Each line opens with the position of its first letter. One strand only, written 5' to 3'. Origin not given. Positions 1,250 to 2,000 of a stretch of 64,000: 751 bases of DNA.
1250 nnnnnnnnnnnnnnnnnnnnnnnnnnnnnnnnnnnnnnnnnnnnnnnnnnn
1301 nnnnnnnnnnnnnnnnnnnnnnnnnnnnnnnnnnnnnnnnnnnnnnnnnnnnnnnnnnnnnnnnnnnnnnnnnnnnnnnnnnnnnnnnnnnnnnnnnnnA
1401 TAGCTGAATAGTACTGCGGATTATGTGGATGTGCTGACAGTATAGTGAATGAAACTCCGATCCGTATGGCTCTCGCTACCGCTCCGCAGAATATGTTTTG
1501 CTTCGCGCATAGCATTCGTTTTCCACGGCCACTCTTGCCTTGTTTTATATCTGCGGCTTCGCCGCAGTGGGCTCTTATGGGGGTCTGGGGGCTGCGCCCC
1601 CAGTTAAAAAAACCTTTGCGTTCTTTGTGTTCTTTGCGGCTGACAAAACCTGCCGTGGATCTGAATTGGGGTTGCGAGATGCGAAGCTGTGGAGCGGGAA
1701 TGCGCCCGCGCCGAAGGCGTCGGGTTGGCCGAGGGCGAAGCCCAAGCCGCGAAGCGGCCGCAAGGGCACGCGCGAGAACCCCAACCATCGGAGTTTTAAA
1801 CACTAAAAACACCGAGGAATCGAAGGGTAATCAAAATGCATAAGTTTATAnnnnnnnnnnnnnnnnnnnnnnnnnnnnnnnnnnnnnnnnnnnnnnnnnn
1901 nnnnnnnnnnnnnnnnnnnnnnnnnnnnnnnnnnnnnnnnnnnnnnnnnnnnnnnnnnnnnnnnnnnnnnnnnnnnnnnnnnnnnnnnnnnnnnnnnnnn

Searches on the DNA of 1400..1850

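Call 69: search_rna_families(source=window, start=1400, end=1850, threshold=evalue, max_evalue=10)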
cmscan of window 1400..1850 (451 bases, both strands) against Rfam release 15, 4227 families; matches with E-value up to 10: 2.
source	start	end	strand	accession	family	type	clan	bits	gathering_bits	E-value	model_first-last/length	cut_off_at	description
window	1490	1579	-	RF02987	GA-cis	Gene; sRNA;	-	14.5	34.7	2.7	1-88/88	no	GA-cis RNA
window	1555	1619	-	RF01839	eeev_FSE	Cis-reg; frameshift_element;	-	13.4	80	6.2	1-73/73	no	eastern equine encephalitis ribosomal frameshift element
